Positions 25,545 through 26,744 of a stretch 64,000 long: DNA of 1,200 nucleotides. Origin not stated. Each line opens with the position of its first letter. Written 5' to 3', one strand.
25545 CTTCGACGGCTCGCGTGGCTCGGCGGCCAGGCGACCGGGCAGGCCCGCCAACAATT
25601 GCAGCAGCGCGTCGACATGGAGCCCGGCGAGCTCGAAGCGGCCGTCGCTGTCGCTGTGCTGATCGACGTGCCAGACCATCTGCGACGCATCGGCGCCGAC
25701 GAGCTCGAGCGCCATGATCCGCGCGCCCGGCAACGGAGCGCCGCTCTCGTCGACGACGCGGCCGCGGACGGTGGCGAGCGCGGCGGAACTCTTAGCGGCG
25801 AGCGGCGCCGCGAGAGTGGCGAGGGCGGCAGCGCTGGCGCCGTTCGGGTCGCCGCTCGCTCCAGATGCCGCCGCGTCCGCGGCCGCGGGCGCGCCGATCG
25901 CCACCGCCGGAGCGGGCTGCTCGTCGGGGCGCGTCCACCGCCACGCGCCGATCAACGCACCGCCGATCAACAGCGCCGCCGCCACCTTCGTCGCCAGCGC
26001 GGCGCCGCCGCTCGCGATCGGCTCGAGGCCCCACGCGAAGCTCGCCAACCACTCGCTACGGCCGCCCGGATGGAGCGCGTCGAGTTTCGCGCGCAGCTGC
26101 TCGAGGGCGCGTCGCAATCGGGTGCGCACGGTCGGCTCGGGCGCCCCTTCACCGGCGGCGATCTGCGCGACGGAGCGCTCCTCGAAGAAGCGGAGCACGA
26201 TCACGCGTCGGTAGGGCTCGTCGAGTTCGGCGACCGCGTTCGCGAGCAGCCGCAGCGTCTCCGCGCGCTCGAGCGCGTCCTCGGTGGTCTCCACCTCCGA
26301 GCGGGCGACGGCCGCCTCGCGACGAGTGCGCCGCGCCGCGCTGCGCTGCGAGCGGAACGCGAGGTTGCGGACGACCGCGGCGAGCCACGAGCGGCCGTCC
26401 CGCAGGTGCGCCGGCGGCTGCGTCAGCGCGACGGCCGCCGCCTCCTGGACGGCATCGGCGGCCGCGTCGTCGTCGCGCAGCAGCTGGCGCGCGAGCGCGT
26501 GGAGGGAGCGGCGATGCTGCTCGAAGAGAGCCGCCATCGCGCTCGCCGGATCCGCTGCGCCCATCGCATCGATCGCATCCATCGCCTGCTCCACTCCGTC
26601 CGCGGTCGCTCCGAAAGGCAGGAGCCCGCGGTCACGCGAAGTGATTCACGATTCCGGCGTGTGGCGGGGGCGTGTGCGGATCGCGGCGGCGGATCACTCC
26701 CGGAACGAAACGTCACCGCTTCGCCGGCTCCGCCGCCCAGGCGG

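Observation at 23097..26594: Three paralogous single-polypeptide ECF-sigma / transmembrane / carboxypeptidase-regulatory-like repeat proteins within 64 kb (1..2525 partial, 23097..26594, 55901..59311)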

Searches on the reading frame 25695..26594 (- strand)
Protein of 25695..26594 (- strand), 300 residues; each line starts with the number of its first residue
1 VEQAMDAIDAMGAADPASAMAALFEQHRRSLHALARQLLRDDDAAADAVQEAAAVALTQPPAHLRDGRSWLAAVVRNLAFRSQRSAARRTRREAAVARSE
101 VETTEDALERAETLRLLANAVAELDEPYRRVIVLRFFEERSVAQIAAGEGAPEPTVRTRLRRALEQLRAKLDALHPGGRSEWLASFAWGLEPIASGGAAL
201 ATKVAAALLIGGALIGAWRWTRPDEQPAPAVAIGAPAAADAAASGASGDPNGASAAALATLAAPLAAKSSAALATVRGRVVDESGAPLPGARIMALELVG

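Call 46: predict_structure(alignment_id=A1)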
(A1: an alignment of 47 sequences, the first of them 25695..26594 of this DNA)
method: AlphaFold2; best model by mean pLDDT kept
length: 300 residues; sequences in the alignment: 47
mean_pLDDT: 78.6   pTM: 0.49
mean pLDDT of the five models: 78.6, 78.4, 77.8, 77.5, 77.1
residues with pLDDT >= 90: 141; 70-90: 58; 50-70: 48; < 50: 53
segments of 3 or more residues with pLDDT < 50: 192-203, 234-249, 251-263, 265-270, 298-300
pLDDT, mean of each block of 10 residues (from residue 1): 66 79 96 98 98 96 90 98 95 85 86 93 98 96 98 98 96 91 75 46 56 65 53 48 44 44 45 73 89 64
secondary structure, 60 per line:
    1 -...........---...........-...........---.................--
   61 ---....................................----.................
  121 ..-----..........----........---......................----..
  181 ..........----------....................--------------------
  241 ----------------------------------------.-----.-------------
elements in order: H2-12 H16-26 H28-38 H42-58 H64-99 H104-122 H128-137 H142-149 H153-174 H179-190 H201-220

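Call 74: fold_search(model_id=the predicted structure, library=pdb)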
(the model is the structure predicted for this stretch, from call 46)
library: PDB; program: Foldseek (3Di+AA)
matches with E <= 10: 331; with E <= 0.001: 19
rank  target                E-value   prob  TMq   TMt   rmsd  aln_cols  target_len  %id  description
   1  6dv9_F                3.6e-06  1.00  0.22  0.38  16.3       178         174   32  Crystal structure of Mycobacterium tuberculosis transcription initiation complex(ECF sigma factor L) containing 5nt RN (released 2019-02-20)
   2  8z6g_D                2.0e-05  1.00  0.22  0.37  16.6       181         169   25  the AlgU-MucAcyto complex structure in Pseudomonas aeruginosa (released 2024-05-08)
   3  8z6g_B                2.2e-05  1.00  0.22  0.36  16.6       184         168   25  the AlgU-MucAcyto complex structure in Pseudomonas aeruginosa (released 2024-05-08)
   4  5wur_A                2.6e-05  1.00  0.25  0.45  16.1       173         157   23  Crystal structure of SigW in complex with its anti-sigma RsiW, an oxdized form (released 2017-03-29)
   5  5wuq_A                2.9e-05  1.00  0.20  0.37  16.4       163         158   23  Crystal structure of SigW in complex with its anti-sigma RsiW, a zinc binding form (released 2017-03-29)
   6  1or7_B                4.0e-05  1.00  0.21  0.36  17.0       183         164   21  Crystal Structure of Escherichia coli sigmaE with the Cytoplasmic Domain of its Anti-sigma RseA (released 2003-04-15)
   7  5wuq_B                4.2e-05  1.00  0.19  0.36  16.4       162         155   24  Crystal structure of SigW in complex with its anti-sigma RsiW, a zinc binding form (released 2017-03-29)
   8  6in7_B                4.2e-05  1.00  0.22  0.36  16.1       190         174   23  Crystal structure of AlgU in complex with MucA(cyto) (released 2019-07-24)
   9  1or7_A                4.7e-05  1.00  0.26  0.41  16.9       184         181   22  Crystal Structure of Escherichia coli sigmaE with the Cytoplasmic Domain of its Anti-sigma RseA (released 2003-04-15)
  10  9m9e_F                1.0e-04  1.00  0.20  0.33  10.0       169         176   22  Structural Basis of Pausing During Transcription Initiation in Mycobacterium tuberculosis (released 2026-01-14)
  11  6dxo_A                1.3e-04  1.00  0.19  0.40  15.8       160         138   22  1.8 A structure of RsbN-BldN complex. (released 2018-07-11)
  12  4nqw_A                1.4e-04  1.00  0.19  0.38  14.9       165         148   19  Structure of Mycobacterium tuberculosis extracytoplasmic function sigma factor SigK in complex with the cytosolic doma (released 2014-01-22)
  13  6tyg_F                5.6e-04  1.00  0.20  0.39  15.1       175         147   31  Crystal structure of MTB sigma L transcription initiation complex with 9 nt long RNA primer (released 2020-03-11)
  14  6koo_F                7.0e-04  1.00  0.21  0.33  14.7       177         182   22  Mycobacterium tuberculosis initial transcription complex comprising sigma H and 5'-OH RNA of 7 nt (released 2020-03-11)
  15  9m9d_F                7.4e-04  1.00  0.21  0.37  16.1       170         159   23  Structural Basis of Pausing During Transcription Initiation in Mycobacterium tuberculosis (released 2026-01-14)
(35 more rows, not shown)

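Call 94: search_protein_representatives(alignment_id=A1)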
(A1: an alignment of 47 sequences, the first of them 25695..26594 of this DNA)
Query: 47 sequences, 914 profile positions. Proteins with E-value up to 0.001 (for the whole library): 630657; up to 1e-10: 295527; up to 1e-30: 76667. The best 150 are listed.
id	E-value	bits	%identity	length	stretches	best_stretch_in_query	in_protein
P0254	0.0e+00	1740.2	-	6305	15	277-835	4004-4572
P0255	0.0e+00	1652.6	-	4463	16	280-790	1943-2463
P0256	0.0e+00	1424.6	-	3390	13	277-812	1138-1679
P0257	0.0e+00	1231.8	-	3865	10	405-841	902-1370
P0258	0.0e+00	1168.8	-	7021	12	276-831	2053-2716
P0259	0.0e+00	1098.8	-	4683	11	255-756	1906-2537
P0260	0.0e+00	1095.3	-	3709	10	292-775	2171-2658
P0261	0.0e+00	1041.0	-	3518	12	284-775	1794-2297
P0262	0.0e+00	1012.8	-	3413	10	375-899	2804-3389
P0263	1.8e-291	986.5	-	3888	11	364-758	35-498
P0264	4.7e-287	971.9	-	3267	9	314-831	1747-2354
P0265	1.4e-277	940.5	-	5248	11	277-845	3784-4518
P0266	5.5e-271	918.7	-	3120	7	275-781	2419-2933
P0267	3.2e-266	902.9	-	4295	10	358-769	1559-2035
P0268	5.7e-263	892.2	-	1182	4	12-660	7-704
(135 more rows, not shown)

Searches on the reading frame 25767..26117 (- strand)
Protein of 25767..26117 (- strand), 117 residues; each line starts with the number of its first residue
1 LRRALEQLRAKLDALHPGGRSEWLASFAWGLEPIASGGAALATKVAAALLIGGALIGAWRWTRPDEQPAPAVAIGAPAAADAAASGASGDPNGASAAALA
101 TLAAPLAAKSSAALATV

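Call 100: search_protein_families(library=pfam, proteins=[window:25767-26117:-], max_evalue=10)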
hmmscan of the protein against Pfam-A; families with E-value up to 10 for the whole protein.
seq(117 aa): 0 families

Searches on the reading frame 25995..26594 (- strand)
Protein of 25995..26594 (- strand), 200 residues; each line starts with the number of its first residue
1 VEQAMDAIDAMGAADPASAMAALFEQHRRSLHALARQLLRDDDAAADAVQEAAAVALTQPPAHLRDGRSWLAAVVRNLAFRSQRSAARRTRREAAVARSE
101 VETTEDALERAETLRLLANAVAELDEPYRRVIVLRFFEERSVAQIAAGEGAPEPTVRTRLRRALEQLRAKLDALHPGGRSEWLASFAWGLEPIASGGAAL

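Call 92: search_solved_structures(query=window:25995-26594:-, max_evalue=0.001)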
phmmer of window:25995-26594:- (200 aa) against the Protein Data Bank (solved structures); distinct sequences matched with E-value up to 0.001: 8.
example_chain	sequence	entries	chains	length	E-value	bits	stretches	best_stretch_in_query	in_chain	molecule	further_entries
6dv9_F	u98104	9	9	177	8.6e-14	55.2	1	12-173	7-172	ECF RNA polymerase sigma factor SigL | RNA polymerase sigma factor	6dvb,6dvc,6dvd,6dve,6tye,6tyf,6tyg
5wuq_A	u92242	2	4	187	2e-06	31.2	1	20-171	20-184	ECF RNA polymerase sigma factor SigW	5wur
3hug_A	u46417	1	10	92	6.3e-06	29.6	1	102-174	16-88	RNA polymerase sigma factor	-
2q1z_A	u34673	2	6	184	1.5e-05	28.3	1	37-170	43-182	RpoE, ECF SigE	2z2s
6jhe_A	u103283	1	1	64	5e-05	26.7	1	119-171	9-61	ECF RNA polymerase sigma factor SigW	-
9m9d_F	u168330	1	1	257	0.00051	23.4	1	8-176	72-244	ECF RNA polymerase sigma factor SigE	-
9m9e_F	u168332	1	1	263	0.00054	23.3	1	8-176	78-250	ECF RNA polymerase sigma factor SigE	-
9m98_F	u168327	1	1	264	0.00055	23.3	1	8-176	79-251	ECF RNA polymerase sigma factor SigE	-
